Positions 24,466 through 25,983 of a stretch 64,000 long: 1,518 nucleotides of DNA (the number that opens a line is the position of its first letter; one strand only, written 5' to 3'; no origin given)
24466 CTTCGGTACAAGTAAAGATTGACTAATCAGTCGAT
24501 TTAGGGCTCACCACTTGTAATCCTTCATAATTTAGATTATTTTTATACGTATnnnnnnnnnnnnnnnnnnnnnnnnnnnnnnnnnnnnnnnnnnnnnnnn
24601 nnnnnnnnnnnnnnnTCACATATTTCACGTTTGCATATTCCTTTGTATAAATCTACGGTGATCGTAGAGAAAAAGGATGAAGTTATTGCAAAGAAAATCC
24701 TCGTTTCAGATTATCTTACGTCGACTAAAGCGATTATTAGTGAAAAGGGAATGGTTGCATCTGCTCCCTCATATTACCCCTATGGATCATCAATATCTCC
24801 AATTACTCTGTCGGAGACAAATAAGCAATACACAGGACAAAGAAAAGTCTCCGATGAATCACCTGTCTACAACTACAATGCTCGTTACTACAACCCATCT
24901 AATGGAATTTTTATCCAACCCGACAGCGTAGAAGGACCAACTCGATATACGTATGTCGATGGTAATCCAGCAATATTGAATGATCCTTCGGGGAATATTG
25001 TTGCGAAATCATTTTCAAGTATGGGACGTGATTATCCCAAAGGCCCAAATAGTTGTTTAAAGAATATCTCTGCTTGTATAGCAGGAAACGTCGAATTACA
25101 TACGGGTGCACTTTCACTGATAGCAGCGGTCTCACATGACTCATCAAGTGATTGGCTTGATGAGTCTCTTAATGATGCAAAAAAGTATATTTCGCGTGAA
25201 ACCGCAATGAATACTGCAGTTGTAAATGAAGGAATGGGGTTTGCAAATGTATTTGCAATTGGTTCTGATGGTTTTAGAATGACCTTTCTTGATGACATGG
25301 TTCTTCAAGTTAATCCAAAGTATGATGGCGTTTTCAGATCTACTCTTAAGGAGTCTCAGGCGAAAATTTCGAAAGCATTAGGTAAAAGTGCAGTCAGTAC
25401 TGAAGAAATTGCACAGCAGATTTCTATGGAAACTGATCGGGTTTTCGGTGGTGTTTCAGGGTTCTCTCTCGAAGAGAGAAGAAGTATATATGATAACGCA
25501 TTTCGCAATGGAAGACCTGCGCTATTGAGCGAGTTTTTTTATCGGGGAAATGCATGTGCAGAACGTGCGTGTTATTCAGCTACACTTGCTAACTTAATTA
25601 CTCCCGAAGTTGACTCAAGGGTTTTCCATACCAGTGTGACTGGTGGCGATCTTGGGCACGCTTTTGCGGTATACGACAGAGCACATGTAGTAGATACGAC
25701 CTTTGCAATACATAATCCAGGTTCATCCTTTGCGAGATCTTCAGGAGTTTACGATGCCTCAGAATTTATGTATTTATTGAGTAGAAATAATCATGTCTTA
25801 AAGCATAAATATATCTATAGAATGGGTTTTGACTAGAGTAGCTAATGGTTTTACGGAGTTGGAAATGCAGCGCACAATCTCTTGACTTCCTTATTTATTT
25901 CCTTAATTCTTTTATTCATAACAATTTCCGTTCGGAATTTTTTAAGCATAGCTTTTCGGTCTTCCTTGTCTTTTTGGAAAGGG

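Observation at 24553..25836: Minimal RHS-core polymorphic-toxin-like protein with Cys-His-Asp C-terminal domain and no immunity gene, wedged after rplA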

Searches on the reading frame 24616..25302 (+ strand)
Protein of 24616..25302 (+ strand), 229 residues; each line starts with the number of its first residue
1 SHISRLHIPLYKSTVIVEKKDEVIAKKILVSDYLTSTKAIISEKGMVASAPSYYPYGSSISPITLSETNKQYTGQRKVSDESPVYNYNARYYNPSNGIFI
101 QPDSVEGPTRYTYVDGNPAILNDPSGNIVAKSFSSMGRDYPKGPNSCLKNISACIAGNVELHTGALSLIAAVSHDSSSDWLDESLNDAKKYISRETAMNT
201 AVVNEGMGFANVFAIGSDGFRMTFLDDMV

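Call 68: predict_structure(alignment_id=A5)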
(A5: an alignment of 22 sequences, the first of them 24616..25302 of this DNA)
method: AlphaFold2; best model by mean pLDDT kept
length: 229 residues; sequences in the alignment: 22
mean_pLDDT: 46.1   pTM: 0.31
mean pLDDT of the five models: 46.1, 41.9, 41.7, 38.2, 36.2
residues with pLDDT >= 90: 0; 70-90: 21; 50-70: 72; < 50: 136
segments of 3 or more residues with pLDDT < 50: 34-37, 52-90, 92-149, 197-229
pLDDT, mean of each block of 10 residues (from residue 1): 74 72 72 52 62 41 39 35 38 43 37 34 39 32 39 54 55 52 60 48 29 26 25
secondary structure, 60 per line:
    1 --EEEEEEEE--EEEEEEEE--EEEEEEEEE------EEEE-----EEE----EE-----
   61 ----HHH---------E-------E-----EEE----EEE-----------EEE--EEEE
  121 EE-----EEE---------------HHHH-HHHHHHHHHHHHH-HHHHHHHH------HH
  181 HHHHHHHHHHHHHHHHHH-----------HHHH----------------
elements in order: E3-10 E13-20 E23-31 E38-41 E47-49 E91-93 E98-100 E112-114 E117-122 E128-130 H146-149 H151-163 H165-172 H179-198 H210-213
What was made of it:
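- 24616..24708 (+): Family-specific leader (residues 22-52, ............KKILV), predicted as three beta-strands. It is the only part of the N-terminal AF2 model with pLDDT 72-74 (call 68).
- AF2 does not predict it as an autonomous fold (call 68).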

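Call 94: fold_search(model_id=the predicted structure, library=pdb)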
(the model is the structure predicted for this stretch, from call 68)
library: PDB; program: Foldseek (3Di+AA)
matches with E <= 10: 16; with E <= 0.001: 0
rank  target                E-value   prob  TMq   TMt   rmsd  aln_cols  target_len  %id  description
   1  2it9_D                7.5e-01  0.77  0.15  0.26   3.7        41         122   12  Crystal structure of a protein with unknown function from DUF155 family (YP_292156.1) from Prochlorococcus sp. NATL2A  (released 2006-11-28)
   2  2it9_A                2.8e+00  0.25  0.15  0.26   3.4        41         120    7  Crystal structure of a protein with unknown function from DUF155 family (YP_292156.1) from Prochlorococcus sp. NATL2A  (released 2006-11-28)
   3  2it9_B                3.1e+00  0.25  0.14  0.25   4.0        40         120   12  Crystal structure of a protein with unknown function from DUF155 family (YP_292156.1) from Prochlorococcus sp. NATL2A  (released 2006-11-28)
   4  6b12_B                4.0e+00  0.03  0.13  0.19  17.8       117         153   10  Structure of Tne2 in complex with Tni2 (released 2017-12-20)
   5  9azz_C                5.1e+00  0.20  0.14  0.19   2.4        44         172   11  Crystal structure of outer membrane lipoprotein carrier protein (LolA) from Ehrlichia ruminantium (released 2024-03-20)
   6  8y9j_C                5.7e+00  0.18  0.12  0.12   1.6        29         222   17  Structure of the Ebola virus nucleocapsid subunit (released 2025-01-29)
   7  1ynj_D                6.5e+00  0.10  0.11  0.03   6.4        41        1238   17  Taq RNA polymerase-Sorangicin complex (released 2005-03-15)
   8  8cht_B                6.5e+00  0.08  0.13  0.19   4.2        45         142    9  Crystal structure of human PURA (fragment Glu57-Glu212, PUR repeat I and II) (released 2024-02-21)
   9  8chv_B                6.5e+00  0.06  0.13  0.18   4.7        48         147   12  Crystal structure of human PURA (fragment Glu57-Glu212, PUR repeat I and II) R140P mutant (released 2024-02-21)
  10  7zn2_g                6.8e+00  0.02  0.12  0.06  13.4       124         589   11  Tail tip of siphophage T5 : full complex after interaction with its bacterial receptor FhuA (released 2023-02-08)
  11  8y9j_D                8.2e+00  0.13  0.12  0.13   1.5        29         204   17  Structure of the Ebola virus nucleocapsid subunit (released 2025-01-29)
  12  7z4b_EA               8.2e+00  0.01  0.11  0.09  21.7       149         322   10  Bacteriophage SU10 virion (C1) (released 2022-12-28)
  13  4or8_A                8.7e+00  0.18  0.11  0.12   1.2        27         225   15  Crystal structure of Marburg virus VP24 (released 2014-03-26)
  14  1n9w_A                9.2e+00  0.08  0.12  0.08   6.6        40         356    5  Crystal structure of the non-discriminating and archaeal-type aspartyl-tRNA synthetase from Thermus thermophilus (released 2003-04-08)
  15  9qgm_8A               9.2e+00  0.02  0.13  0.07  11.6        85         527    7  Cryo-EM structure of the PlPVC1 central spike, 3-fold symmetrized (C3), in extended state (released 2025-10-29)
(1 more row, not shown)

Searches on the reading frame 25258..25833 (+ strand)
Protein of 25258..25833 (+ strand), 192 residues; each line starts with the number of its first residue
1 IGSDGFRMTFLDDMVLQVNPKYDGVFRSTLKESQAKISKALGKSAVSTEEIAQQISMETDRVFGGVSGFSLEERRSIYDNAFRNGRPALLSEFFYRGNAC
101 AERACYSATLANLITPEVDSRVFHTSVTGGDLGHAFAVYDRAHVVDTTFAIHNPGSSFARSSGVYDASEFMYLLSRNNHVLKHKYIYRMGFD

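Call 31: search_protein_representatives(protein=window:25258-25833:+)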
Query: 192 residues. Proteins with E-value up to 0.001 (for the whole library): 3; up to 1e-10: 2; up to 1e-30: 2. The best 3 are listed.
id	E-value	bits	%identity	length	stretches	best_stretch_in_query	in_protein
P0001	2.9e-122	421.8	100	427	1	1-192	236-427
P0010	9.3e-55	201.9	56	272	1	14-191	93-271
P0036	8.1e-04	36.0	33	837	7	121-163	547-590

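Call 46: predict_structure(alignment_id=A3)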
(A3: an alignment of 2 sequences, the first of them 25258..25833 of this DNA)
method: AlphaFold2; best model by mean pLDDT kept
length: 192 residues; sequences in the alignment: 2
mean_pLDDT: 43.0   pTM: 0.45
mean pLDDT of the five models: 43.0, 38.7, 37.0, 36.3, 31.7
residues with pLDDT >= 90: 0; 70-90: 11; 50-70: 52; < 50: 129
segments of 3 or more residues with pLDDT < 50: 1-21, 65-87, 94-101, 116-192
pLDDT, mean of each block of 10 residues (from residue 1): 23 31 57 75 63 61 49 43 46 48 54 49 32 31 31 29 34 39 25 21
secondary structure, 60 per line:
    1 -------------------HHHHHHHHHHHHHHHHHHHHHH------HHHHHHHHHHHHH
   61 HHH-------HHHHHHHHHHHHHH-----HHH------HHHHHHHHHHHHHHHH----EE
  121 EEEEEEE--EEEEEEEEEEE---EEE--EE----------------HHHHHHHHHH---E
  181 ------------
elements in order: H20-41 H48-63 H71-84 H99-114 E119-127 E130-140 E144-146 H167-176
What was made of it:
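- The AF2 models are uninformative (pLDDT 43 and 46; calls 46, 68).
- On Transglutaminase-like / papain-like cysteine peptidases: The low-confidence model starts a helix at the Cys and puts His and Asp on strands (call 46).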

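Call 49: search_solved_structures(query=A3, max_evalue=10, show_alignments=3)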
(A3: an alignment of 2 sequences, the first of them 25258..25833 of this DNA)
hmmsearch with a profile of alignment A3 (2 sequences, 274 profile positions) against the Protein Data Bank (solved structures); distinct sequences matched with E-value up to 10: 3.
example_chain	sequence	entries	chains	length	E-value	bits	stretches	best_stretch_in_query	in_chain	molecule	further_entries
3my7_A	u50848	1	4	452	1.2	11.9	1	36-106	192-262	Alcohol dehydrogenase/acetaldehyde dehydrogenase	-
9ddy_A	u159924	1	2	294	1.7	11.4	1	110-145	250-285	Geranyltranstransferase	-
6gs1_A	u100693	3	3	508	2.2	11.1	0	12-70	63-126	Dipeptide and tripeptide permease A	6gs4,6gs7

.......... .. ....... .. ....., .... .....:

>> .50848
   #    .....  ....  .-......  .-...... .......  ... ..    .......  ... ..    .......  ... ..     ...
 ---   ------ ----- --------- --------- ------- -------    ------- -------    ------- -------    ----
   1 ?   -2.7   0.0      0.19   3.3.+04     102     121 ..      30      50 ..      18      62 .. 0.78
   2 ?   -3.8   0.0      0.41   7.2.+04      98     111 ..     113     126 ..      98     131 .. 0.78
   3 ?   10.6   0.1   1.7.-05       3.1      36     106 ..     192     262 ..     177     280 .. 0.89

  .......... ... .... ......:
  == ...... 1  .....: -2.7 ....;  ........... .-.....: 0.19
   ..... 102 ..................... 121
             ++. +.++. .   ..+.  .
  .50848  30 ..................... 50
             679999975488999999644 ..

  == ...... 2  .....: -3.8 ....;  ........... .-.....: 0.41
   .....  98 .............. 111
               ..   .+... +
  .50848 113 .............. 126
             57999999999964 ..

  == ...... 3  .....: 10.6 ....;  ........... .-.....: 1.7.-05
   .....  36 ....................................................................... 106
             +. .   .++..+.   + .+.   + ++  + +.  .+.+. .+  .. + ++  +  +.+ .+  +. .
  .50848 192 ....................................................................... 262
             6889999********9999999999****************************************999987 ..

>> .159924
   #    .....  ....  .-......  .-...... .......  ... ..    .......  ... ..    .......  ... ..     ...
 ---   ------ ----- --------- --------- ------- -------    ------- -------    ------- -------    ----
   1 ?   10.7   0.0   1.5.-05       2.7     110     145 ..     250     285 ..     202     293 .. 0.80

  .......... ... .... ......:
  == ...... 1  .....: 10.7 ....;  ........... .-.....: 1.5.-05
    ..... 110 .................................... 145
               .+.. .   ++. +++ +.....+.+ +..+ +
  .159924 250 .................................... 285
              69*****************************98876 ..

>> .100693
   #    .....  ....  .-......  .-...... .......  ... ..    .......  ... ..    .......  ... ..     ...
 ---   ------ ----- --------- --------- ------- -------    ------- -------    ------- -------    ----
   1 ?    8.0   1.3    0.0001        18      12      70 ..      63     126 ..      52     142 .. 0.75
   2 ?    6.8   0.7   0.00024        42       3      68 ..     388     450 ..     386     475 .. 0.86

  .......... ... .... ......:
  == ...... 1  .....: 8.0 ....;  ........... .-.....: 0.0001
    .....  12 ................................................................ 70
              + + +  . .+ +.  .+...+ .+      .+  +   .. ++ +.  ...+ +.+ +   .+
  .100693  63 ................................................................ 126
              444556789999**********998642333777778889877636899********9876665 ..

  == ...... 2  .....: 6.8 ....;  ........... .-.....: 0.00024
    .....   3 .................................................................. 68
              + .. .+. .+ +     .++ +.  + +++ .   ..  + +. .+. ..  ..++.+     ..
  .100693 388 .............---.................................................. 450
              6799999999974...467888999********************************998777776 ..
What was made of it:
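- On Transglutaminase-like / papain-like cysteine peptidases: PDB profile search: none (call 49).
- Tried and rejected: The PDB profile search was empty (call 49).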

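Call 64: fold_search(model_id=the predicted structure, library=pdb)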
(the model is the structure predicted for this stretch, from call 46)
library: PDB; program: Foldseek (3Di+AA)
matches with E <= 10: 294; with E <= 0.001: 0
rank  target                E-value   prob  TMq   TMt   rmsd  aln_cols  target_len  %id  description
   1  6e2p_A                1.3e-01  0.11  0.16  0.09  16.4       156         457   10  Structure of human JAK2 FERM/SH2 in complex with Leptin Receptor (released 2018-08-08)
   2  6e2q_D                2.2e-01  0.13  0.17  0.10  16.1       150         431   11  Structure of human JAK2 FERM/SH2 in complex with Erythropoietin Receptor (released 2018-08-08)
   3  6hej_A                2.6e-01  0.08  0.15  0.08  22.9       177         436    9  Structure of human USP28 (released 2019-03-27)
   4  8bw9_B                3.5e-01  0.06  0.13  0.10  18.2       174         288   10  Cryo-EM structure of the RAF activating complex KSR-MEK-CNK-HYP (released 2024-02-21)
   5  2al6_B                4.0e-01  0.08  0.16  0.12  16.4       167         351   11  FERM domain of Focal Adhesion Kinase (released 2005-10-18)
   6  6e2q_C                4.8e-01  0.08  0.17  0.10  16.2       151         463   10  Structure of human JAK2 FERM/SH2 in complex with Erythropoietin Receptor (released 2018-08-08)
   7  6cb0_B                5.7e-01  0.07  0.15  0.10  16.9       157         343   12  Crystal Structure of the FAK FERM domain (released 2019-02-06)
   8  2al6_A                7.6e-01  0.09  0.19  0.13  17.1       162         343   13  FERM domain of Focal Adhesion Kinase (released 2005-10-18)
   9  4ns5                  8.1e-01  0.05  0.16  0.16  14.3       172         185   12  Crystal structure of human BS69 Bromo-Zinc finger-PWWP (released 2014-04-09)
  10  5iuj_E                9.7e-01  0.04  0.14  0.13  18.9       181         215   13  Crystal structure of the DesK-DesR complex in the phosphotransfer state with low Mg2+ (20 mM) (released 2016-12-21)
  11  6fai_l                1.0e+00  0.07  0.21  0.16  14.0       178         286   17  Structure of a eukaryotic cytoplasmic pre-40S ribosomal subunit (released 2018-02-28)
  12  3tff_A                1.0e+00  0.06  0.19  0.20  12.2       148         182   14  Crystal structure of an H-NOX protein from Nostoc sp. PCC 7120, L67W mutant (released 2011-11-09)
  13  3zdt_A                1.1e+00  0.03  0.14  0.10  15.3       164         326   10  Crystal structure of basic patch mutant FAK FERM domain FAK31- 405 K216A, K218A, R221A, K222A (released 2012-12-12)
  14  5wbf_C                1.2e+00  0.04  0.15  0.12  20.0       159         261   12  Double CACHE (dCACHE) sensing domain of TlpC chemoreceptor from Helicobacter pylori (released 2017-11-08)
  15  3tf8_A                1.2e+00  0.08  0.21  0.22  12.0       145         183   11  Crystal structure of an H-NOX protein from Nostoc sp. PCC 7120 (released 2011-11-09)
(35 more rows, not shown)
